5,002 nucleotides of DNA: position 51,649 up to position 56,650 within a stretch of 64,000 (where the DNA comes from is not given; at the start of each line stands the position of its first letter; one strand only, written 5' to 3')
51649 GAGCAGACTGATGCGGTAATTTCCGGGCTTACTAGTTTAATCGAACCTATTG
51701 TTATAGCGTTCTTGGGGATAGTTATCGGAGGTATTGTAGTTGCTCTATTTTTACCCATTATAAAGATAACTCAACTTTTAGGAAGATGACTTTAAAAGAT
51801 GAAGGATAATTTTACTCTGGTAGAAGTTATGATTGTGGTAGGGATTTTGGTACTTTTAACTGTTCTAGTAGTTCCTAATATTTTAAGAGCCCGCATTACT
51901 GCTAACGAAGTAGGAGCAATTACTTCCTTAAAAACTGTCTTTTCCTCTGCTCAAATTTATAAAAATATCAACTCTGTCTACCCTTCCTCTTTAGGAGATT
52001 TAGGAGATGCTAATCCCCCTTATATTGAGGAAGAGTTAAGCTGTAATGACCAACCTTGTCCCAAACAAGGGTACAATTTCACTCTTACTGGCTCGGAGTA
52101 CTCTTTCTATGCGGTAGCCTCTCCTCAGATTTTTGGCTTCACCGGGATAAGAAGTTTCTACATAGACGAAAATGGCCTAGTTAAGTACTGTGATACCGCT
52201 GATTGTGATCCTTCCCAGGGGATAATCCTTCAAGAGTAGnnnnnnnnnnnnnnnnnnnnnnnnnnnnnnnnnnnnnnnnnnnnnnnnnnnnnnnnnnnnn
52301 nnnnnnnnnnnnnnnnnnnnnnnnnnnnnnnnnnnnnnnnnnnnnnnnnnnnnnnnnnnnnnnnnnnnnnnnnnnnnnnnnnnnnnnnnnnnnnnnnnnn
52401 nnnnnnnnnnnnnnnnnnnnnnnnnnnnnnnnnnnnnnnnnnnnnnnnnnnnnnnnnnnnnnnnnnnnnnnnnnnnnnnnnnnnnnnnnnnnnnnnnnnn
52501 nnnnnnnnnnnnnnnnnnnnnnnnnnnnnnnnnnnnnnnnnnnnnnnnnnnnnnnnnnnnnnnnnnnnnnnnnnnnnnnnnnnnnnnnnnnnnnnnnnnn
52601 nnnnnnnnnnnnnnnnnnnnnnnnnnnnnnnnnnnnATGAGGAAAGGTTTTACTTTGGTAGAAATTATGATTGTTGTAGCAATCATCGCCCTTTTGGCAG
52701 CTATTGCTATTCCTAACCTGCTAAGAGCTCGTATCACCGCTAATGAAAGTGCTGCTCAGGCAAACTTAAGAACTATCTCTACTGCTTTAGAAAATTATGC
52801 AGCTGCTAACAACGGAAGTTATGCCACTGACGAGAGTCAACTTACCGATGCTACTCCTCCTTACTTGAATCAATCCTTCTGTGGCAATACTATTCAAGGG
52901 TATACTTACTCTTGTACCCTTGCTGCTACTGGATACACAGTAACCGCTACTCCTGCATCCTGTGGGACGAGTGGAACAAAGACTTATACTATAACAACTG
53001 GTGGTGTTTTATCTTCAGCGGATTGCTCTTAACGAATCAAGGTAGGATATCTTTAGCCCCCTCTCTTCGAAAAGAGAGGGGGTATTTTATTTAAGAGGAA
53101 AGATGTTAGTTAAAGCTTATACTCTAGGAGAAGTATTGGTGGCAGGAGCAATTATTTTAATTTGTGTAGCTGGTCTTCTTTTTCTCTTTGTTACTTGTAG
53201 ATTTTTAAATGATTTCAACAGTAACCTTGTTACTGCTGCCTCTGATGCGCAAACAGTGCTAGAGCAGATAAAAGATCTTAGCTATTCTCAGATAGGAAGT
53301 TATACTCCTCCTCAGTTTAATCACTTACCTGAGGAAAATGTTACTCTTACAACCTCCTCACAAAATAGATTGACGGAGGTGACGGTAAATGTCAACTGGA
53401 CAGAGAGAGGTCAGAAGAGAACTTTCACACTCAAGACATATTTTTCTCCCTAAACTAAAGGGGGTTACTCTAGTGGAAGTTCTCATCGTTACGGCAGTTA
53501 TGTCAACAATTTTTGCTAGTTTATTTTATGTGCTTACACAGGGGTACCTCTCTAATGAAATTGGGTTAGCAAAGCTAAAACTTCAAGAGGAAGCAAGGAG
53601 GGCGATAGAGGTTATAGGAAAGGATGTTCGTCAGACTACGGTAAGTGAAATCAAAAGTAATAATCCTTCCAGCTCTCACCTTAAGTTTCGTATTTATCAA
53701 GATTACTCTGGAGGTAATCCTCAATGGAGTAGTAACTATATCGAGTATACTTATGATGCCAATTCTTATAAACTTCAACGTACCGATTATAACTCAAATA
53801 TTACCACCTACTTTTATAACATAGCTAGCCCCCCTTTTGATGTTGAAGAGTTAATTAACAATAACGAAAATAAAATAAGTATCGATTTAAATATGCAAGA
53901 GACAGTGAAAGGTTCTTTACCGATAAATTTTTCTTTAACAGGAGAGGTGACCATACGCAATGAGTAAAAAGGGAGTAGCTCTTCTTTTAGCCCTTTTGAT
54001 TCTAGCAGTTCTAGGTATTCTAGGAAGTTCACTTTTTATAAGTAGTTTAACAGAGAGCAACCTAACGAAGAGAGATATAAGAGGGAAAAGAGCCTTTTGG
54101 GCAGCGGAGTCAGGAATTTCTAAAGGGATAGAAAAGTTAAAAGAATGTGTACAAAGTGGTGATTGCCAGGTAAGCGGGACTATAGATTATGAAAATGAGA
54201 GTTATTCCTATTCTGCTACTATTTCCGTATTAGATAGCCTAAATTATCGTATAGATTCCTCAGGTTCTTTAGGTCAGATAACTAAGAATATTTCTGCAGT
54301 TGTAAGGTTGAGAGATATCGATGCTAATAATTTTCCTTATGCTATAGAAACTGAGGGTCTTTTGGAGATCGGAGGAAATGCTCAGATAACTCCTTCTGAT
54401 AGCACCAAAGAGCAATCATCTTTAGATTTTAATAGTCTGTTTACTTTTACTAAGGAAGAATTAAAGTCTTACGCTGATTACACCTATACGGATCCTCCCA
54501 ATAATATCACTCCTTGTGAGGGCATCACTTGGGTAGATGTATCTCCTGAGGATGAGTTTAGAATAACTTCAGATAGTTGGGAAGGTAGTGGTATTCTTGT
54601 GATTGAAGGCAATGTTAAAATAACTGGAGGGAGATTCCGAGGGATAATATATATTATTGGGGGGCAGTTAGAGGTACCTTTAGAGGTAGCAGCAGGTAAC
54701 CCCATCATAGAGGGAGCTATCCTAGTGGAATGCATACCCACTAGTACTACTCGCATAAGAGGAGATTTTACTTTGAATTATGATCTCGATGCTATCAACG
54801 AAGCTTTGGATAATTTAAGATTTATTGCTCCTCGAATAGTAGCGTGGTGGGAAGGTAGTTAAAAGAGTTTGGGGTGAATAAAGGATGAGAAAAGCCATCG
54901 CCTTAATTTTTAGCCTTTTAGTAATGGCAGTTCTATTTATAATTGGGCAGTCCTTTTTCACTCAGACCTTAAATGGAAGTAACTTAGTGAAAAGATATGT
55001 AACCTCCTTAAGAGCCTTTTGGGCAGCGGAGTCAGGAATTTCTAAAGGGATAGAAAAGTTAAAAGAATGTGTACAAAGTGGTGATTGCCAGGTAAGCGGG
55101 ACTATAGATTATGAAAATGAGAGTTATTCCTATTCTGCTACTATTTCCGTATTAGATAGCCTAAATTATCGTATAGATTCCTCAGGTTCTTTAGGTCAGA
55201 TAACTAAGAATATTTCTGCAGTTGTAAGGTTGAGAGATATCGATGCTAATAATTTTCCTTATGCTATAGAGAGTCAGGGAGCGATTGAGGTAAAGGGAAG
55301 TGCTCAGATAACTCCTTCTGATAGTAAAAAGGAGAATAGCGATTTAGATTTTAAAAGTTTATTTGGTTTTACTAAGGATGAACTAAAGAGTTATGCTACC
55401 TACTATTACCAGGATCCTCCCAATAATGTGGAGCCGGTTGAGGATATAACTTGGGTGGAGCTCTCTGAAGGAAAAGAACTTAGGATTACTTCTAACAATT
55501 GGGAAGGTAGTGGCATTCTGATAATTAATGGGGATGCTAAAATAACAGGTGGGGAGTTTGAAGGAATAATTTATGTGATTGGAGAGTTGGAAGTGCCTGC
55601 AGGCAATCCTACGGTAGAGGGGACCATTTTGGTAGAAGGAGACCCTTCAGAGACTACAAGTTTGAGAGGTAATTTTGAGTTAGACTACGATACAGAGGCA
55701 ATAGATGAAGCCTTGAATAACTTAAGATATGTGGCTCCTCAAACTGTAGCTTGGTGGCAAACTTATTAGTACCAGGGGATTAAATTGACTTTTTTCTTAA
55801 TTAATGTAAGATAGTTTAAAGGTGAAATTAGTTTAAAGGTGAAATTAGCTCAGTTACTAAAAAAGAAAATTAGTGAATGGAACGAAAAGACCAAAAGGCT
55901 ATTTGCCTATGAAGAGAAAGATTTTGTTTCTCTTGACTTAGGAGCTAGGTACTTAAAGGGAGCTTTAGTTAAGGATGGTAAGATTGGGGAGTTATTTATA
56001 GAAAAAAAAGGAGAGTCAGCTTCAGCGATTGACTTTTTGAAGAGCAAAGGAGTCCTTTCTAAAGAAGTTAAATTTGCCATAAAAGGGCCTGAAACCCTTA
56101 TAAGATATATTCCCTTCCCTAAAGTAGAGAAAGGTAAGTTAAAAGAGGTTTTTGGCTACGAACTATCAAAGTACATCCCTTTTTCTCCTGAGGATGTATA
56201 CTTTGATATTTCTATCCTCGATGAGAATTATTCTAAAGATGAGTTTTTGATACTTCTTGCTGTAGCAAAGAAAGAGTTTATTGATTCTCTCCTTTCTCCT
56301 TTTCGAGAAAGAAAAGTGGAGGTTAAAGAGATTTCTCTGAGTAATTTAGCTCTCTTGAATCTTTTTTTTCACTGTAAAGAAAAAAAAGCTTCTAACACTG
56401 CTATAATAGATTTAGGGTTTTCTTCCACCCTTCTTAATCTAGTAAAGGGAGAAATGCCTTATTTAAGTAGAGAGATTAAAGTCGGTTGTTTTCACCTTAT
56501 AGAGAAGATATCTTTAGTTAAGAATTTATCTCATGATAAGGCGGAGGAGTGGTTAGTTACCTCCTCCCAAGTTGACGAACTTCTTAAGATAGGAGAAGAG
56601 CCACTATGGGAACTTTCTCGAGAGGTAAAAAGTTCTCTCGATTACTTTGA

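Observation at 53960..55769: Tandem PilX-like minor-pilin paralogs share a 261-bp cassette of 100% identity inside otherwise diverged genes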

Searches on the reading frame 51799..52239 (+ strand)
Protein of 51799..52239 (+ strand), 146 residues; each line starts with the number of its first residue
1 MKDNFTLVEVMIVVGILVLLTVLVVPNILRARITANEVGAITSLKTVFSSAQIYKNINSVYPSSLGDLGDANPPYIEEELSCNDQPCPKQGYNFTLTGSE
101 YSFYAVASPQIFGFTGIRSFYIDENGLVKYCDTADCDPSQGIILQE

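Call 5: search_protein_families(library=pfam, proteins=[window:51799-52239:+], max_evalue=0.1)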
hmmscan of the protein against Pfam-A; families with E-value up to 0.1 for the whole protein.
window:51799-52239:+ (146 aa): 2 families
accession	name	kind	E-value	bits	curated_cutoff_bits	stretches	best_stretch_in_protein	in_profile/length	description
PF11453.13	DUF2950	-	0.0056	16.3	20.2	0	93-128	210-246/274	Protein of unknown function (DUF2950)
PF09930.14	DUF2162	-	0.076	12.9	34.4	0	5-32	162-189/223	Predicted transporter (DUF2162)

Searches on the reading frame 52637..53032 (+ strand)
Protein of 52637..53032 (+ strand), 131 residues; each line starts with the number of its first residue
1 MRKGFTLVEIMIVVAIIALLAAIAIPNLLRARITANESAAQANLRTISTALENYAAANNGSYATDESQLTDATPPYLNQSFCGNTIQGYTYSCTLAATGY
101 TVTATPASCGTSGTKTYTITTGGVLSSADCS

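Call 5: search_protein_families(library=pfam, proteins=[window:52637-53032:+], max_evalue=0.1)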
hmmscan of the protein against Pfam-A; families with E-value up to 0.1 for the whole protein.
window:52637-53032:+ (131 aa): 5 families
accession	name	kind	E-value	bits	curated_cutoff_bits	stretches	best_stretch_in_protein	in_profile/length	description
PF07963.17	N_methyl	-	1.1e-07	31.5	21.2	1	2-25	4-27/27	Prokaryotic N-terminal methylation motif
PF16732.10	ComP_DUS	-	0.00051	21.3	27.3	1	35-108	10-76/87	Type IV minor pilin ComP, DNA uptake sequence receptor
PF10812.13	DUF2561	-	0.018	15.6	27.8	1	11-61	67-118/202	Protein of unknown function (DUF2561)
PF11453.13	DUF2950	-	0.032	13.8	20.2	0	97-125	218-246/274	Protein of unknown function (DUF2950)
PF18682.6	PilA4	-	0.094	13.6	26.8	0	36-111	1-72/83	Pilin A4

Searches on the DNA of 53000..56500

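Call 31: search_rna_families(source=window, start=53000, end=56500, threshold=evalue, max_evalue=1)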
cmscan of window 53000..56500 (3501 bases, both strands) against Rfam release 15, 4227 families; matches with E-value up to 1: 1.
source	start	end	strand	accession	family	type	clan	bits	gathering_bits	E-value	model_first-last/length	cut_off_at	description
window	53023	53093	+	RF02371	PyrG_leader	Cis-reg; leader;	-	31.7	65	0.15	1-78/78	no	PyrG leader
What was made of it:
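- No Rfam match lies in the block (call 31).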

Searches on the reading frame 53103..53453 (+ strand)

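Call 5: search_protein_families(library=pfam, proteins=[window:53103-53453:+], max_evalue=0.1)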
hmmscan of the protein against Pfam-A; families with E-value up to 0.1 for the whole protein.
window:53103-53453:+ (116 aa): 2 families
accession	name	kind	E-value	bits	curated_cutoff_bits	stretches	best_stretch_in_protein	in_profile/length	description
PF15050.11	SCIMP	-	0.084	13.7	27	1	11-91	10-88/132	SCIMP protein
PF13755.11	Sensor_TM1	-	0.084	13.1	26.6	0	16-49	15-48/68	Sensor N-terminal transmembrane domain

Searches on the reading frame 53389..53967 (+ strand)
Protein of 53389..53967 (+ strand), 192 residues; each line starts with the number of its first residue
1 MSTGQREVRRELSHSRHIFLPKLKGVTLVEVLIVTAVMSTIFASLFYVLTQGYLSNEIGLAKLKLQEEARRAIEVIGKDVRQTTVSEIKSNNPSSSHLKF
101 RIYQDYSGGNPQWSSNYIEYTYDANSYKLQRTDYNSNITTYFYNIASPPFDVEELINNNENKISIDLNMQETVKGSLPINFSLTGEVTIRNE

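Call 5: search_protein_families(library=pfam, proteins=[window:53389-53967:+], max_evalue=0.1)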
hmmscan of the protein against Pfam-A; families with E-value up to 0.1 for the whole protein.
window:53389-53967:+ (192 aa): 2 families
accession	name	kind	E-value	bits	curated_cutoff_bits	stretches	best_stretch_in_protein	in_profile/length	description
PF07963.17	N_methyl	-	0.00035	20.5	21.2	1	24-45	5-26/27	Prokaryotic N-terminal methylation motif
PF25425.1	YfjL_N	-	0.048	14.4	27.8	0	115-146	39-70/97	YfjL-like, N-terminal domain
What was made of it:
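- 53103..53967 (+): Context: two upstream small minor-pilin-like genes (116 aa and 192 aa). They are the presumed partners of A and B in a tip complex. N_methyl motif in the 192-aa product, E 3.5e-4 (call 5).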
